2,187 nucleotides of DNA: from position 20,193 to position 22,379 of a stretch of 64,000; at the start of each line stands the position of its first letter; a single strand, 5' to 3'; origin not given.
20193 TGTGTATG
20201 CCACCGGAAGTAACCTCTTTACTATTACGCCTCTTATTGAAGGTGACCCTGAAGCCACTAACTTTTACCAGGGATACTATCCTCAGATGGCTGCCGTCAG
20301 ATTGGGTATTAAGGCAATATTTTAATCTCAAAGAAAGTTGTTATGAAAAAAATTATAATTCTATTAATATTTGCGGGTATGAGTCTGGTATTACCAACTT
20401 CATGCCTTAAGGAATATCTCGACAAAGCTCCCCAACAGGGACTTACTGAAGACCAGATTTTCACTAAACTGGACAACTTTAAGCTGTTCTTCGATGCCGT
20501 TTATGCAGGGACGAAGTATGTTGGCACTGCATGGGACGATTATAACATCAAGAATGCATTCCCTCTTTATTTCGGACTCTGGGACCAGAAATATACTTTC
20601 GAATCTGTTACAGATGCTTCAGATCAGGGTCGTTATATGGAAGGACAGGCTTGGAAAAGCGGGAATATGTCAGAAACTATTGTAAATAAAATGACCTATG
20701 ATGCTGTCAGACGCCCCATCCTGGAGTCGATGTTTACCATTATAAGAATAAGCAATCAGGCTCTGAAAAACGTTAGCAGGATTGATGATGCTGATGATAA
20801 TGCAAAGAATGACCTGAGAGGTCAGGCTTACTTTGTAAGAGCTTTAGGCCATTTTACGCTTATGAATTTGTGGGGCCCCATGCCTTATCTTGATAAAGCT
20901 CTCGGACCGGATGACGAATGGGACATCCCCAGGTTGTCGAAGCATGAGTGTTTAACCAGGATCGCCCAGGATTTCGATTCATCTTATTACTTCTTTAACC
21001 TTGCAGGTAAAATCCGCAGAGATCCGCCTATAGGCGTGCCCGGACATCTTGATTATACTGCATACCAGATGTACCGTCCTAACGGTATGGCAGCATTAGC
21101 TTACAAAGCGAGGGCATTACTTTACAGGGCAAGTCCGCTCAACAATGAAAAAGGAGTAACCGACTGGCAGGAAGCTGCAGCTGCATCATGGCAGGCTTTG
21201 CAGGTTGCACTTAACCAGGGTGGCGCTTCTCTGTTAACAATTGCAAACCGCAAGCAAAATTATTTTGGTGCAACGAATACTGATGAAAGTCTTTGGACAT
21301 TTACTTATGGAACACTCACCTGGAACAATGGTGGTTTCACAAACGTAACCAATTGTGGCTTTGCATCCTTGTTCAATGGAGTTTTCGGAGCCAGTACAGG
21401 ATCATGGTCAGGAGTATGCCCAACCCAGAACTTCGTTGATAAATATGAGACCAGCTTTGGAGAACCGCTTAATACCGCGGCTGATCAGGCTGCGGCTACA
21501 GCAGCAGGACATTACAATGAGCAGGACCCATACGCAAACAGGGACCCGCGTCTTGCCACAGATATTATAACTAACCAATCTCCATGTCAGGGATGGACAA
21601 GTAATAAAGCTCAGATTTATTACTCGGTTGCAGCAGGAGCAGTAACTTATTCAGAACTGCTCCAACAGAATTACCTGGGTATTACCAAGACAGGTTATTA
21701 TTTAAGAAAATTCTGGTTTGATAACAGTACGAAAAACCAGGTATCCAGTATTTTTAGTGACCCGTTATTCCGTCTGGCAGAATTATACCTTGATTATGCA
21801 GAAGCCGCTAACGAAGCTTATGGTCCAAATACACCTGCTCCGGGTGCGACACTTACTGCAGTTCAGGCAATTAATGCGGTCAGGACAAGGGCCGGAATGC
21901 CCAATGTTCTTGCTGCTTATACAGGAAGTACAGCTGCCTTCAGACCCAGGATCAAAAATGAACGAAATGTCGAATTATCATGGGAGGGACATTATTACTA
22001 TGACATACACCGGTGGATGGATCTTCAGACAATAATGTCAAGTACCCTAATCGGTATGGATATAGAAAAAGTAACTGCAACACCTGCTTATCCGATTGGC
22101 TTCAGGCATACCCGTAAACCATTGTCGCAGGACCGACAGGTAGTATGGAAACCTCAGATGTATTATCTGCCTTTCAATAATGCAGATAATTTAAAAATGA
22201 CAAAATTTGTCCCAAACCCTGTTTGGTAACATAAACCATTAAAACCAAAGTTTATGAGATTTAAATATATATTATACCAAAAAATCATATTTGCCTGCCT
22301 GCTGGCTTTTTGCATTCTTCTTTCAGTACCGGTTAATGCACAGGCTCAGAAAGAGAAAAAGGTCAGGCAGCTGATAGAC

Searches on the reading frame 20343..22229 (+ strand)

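Call 14: search_protein_families(library=pfam, proteins=[window:20343-22229:+], max_evalue=0.00001)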
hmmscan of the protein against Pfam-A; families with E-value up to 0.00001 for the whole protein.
window:20343-22229:+ (628 aa): 2 families
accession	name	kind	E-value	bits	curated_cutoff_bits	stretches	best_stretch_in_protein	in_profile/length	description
PF07980.17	SusD_RagB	-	1.6e-40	140.1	23.1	1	315-628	2-297/297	SusD family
PF14322.12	SusD-like_3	-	1.8e-13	51.6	27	1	95-214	44-161/191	Starch-binding associating with outer membrane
